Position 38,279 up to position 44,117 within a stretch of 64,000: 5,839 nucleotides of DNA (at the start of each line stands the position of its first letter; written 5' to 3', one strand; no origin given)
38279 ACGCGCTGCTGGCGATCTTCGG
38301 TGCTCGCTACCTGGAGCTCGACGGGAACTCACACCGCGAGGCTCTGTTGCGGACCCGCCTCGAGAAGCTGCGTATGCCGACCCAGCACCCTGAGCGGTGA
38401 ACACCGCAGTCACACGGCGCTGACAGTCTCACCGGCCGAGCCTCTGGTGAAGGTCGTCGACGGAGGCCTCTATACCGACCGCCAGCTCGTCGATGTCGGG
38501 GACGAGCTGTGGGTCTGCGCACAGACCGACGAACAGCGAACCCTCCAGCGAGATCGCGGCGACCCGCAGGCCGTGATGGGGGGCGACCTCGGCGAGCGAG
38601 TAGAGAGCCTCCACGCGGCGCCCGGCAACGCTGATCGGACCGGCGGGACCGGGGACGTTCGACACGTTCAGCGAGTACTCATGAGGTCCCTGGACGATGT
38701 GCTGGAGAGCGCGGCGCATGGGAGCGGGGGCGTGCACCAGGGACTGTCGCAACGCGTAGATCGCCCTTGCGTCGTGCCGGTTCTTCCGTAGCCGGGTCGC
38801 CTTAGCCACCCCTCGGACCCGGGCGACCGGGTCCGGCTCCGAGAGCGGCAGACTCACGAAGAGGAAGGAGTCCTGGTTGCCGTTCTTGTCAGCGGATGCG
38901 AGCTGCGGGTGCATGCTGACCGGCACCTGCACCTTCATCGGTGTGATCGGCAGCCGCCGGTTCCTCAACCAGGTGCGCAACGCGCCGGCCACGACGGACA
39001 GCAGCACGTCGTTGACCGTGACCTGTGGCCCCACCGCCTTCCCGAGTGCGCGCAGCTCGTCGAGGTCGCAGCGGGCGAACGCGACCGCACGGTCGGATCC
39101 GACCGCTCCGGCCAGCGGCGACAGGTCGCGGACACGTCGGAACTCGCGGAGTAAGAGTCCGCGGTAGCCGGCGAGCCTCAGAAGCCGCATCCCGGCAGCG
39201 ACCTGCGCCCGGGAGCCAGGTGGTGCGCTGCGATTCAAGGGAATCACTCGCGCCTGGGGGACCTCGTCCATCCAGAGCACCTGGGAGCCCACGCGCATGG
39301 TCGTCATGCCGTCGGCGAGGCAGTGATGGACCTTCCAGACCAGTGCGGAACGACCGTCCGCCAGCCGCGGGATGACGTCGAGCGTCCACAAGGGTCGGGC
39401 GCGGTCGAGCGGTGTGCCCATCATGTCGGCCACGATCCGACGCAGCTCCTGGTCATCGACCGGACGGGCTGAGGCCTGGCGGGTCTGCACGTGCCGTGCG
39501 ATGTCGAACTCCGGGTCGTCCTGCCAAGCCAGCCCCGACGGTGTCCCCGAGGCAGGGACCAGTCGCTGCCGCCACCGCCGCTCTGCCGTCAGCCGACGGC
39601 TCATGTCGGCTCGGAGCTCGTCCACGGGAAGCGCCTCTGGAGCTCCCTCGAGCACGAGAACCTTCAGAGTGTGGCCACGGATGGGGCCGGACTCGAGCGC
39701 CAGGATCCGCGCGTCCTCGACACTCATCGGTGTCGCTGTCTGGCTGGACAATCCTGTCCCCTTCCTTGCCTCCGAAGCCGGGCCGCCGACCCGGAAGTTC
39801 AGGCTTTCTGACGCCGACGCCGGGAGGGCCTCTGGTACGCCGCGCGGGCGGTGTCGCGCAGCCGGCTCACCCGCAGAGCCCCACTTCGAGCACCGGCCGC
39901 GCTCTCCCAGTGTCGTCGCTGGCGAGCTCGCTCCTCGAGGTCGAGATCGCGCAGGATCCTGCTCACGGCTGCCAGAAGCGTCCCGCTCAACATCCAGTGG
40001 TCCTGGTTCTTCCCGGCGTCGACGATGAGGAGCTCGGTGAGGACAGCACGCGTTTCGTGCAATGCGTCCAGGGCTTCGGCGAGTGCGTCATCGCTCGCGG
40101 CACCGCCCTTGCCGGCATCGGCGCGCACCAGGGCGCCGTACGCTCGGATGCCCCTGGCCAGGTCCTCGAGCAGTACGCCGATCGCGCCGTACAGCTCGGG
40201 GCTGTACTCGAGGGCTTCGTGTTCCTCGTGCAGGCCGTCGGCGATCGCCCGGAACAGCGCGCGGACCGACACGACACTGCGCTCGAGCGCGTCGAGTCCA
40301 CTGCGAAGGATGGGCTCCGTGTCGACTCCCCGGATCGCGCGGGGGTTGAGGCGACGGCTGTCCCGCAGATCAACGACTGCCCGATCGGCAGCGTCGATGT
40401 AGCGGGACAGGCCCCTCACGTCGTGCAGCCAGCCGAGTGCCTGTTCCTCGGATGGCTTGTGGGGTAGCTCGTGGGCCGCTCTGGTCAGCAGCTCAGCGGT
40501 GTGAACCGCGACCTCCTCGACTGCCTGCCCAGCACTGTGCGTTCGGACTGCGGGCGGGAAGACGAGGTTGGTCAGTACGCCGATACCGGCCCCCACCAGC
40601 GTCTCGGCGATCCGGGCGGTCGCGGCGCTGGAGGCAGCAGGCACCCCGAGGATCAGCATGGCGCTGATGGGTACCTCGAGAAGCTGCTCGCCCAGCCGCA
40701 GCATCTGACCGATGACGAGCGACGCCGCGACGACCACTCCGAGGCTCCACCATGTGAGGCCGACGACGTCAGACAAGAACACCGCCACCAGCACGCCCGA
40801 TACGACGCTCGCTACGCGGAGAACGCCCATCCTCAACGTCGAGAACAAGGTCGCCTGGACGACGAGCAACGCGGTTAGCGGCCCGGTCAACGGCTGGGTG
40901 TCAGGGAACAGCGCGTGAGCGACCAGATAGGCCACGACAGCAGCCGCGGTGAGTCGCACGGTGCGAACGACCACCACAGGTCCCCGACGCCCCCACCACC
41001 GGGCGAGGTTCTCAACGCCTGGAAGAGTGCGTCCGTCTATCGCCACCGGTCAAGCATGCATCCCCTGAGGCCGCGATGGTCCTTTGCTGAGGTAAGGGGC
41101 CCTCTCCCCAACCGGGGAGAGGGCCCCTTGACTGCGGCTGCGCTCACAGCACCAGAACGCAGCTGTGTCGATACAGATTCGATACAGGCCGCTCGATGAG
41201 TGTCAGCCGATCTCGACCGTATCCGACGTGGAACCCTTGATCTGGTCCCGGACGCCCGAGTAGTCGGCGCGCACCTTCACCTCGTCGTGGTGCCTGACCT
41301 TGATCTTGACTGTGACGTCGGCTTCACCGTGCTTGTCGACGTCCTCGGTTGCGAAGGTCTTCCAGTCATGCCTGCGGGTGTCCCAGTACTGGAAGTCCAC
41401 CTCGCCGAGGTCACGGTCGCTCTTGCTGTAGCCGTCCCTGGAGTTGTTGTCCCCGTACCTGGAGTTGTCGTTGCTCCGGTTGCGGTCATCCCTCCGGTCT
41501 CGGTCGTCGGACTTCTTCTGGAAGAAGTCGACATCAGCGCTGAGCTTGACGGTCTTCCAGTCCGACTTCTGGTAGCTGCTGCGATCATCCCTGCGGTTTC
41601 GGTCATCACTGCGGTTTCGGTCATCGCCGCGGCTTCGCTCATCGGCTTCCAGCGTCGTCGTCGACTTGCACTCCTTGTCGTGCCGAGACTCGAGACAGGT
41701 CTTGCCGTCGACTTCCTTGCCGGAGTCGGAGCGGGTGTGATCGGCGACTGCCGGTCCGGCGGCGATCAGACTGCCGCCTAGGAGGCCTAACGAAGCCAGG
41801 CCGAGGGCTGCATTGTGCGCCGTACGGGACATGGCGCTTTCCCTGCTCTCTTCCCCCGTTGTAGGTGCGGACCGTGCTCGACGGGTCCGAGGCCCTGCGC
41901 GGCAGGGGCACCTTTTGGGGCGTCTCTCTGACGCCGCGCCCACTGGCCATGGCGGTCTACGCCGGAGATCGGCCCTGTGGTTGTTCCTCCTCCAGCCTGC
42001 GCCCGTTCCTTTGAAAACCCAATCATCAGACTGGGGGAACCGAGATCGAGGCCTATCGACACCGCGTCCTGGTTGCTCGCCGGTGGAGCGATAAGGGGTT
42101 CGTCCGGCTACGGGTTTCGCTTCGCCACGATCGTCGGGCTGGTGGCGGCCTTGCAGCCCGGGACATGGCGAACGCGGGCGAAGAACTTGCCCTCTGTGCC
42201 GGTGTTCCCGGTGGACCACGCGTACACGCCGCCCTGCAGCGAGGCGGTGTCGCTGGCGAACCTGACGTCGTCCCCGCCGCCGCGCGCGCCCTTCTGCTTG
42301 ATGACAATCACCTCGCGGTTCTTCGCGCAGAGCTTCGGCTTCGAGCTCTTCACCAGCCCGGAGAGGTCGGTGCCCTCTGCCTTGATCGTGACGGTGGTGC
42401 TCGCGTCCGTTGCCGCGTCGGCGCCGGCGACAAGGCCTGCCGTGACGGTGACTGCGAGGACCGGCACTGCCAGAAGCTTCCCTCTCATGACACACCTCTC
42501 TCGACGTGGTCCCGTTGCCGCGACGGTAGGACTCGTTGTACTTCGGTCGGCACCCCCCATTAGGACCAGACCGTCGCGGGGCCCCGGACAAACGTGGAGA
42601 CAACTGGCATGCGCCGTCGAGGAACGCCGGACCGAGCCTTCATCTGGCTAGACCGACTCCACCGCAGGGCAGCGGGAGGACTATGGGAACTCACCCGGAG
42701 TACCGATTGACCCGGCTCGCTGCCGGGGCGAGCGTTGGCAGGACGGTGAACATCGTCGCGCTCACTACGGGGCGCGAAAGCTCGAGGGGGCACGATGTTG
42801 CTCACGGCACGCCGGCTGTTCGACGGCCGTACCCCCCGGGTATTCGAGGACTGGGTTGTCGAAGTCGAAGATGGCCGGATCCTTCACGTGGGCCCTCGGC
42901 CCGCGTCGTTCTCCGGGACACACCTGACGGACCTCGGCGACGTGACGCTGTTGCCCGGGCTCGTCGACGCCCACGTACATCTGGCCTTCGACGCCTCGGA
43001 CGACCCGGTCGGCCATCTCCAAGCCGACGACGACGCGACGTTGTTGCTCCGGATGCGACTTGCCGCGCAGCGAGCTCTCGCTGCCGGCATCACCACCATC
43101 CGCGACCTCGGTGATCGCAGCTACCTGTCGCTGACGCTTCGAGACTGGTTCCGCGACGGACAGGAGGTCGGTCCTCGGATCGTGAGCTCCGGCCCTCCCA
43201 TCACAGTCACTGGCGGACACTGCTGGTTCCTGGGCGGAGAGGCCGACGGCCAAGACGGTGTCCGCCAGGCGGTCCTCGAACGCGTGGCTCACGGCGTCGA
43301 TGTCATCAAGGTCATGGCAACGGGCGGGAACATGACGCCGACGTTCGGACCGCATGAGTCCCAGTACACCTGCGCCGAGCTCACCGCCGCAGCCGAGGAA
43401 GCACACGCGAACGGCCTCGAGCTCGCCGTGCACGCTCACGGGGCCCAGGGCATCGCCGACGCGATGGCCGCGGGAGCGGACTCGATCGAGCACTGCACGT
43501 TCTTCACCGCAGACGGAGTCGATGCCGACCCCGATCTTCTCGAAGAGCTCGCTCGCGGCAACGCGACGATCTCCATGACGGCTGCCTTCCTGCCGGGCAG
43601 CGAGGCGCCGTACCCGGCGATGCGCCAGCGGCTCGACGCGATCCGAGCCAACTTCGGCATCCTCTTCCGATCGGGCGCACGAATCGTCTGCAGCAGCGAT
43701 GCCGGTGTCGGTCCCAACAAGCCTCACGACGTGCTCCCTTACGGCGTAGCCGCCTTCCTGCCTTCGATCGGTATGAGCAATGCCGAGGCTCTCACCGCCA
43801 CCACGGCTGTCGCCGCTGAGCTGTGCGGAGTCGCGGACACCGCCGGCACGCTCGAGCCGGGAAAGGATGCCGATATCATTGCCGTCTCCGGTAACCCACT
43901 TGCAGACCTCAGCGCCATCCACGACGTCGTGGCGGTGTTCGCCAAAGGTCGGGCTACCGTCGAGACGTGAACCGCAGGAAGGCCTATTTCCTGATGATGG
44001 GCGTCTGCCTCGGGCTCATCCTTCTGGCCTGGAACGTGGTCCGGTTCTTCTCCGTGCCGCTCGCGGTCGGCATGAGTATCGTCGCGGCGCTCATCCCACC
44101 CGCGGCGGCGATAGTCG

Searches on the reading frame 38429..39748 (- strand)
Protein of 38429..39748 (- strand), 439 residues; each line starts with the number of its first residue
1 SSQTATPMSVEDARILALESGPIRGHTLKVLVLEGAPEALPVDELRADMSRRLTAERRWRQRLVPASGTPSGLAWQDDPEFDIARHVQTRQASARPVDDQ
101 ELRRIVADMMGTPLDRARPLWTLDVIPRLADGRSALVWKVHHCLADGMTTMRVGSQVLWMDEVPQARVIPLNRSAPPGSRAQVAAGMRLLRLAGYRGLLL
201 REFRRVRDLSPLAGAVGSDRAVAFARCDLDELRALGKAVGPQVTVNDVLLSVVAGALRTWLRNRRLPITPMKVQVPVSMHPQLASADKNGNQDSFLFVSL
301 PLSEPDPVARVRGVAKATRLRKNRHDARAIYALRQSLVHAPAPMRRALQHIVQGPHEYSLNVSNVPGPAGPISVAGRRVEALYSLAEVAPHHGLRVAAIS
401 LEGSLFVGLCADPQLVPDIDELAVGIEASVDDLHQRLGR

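Call 18: search_protein_families(library=pfam, proteins=[window:38429-39748:-], max_evalue=0.001)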
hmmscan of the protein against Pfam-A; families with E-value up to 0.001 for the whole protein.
window:38429-39748:- (439 aa): 2 families
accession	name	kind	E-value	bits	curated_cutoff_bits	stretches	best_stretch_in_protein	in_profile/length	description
PF03007.21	WS_DGAT_cat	-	1.5e-35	123.7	23.6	1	8-189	1-183/263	Wax ester synthase/diacylglycerol acyltransferase catalytic domain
PF06974.18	WS_DGAT_C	-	1.4e-26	93.7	20.7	1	290-433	2-144/145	WS/DGAT C-terminal domain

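Call 83: search_protein_families(library=padloc, proteins=[window:38429-39748:-], max_evalue=0.00001)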
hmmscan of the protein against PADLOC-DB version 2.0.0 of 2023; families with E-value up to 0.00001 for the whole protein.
window:38429-39748:- (439 aa): 0 families

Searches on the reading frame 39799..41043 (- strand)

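Call 18: search_protein_families(library=pfam, proteins=[window:39799-41043:-], max_evalue=0.001)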
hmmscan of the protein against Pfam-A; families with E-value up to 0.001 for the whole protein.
window:39799-41043:- (414 aa): 2 families
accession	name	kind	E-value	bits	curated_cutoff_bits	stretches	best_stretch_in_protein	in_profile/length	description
PF06081.17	ArAE_1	-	5.7e-09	36.7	22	1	26-162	5-141/141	Aromatic acid exporter family member 1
PF13515.12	FUSC_2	-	7.6e-07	29.7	25.6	1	38-157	2-125/126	Fusaric acid resistance protein-like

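Call 83: search_protein_families(library=padloc, proteins=[window:39799-41043:-], max_evalue=0.00001)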
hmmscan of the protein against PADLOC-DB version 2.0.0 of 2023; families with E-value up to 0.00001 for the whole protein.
window:39799-41043:- (414 aa): 0 families

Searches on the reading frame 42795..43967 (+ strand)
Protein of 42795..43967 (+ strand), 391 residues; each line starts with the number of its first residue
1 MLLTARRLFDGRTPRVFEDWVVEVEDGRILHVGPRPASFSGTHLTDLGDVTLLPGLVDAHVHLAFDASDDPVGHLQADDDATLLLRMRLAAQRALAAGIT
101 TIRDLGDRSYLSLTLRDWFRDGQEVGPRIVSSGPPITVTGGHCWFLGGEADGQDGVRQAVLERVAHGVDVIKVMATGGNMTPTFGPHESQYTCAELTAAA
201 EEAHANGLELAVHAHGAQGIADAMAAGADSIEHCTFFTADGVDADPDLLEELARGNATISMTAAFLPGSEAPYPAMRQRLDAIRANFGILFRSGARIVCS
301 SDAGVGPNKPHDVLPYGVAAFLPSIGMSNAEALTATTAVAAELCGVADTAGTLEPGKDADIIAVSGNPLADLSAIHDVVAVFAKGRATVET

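Call 18: search_protein_families(library=pfam, proteins=[window:42795-43967:+], max_evalue=0.001)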
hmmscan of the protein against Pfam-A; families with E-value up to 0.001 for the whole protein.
window:42795-43967:+ (391 aa): 2 families
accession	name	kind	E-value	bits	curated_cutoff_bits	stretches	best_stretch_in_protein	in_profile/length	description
PF01979.26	Amidohydro_1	-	7.3e-42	144.3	25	1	51-386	1-343/345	Amidohydrolase family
PF07969.17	Amidohydro_3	-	3e-19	70.3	29.7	1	79-383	153-466/472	Amidohydrolase family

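Call 83: search_protein_families(library=padloc, proteins=[window:42795-43967:+], max_evalue=0.00001)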
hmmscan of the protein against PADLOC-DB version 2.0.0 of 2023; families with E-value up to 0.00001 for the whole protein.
window:42795-43967:+ (391 aa): 0 families
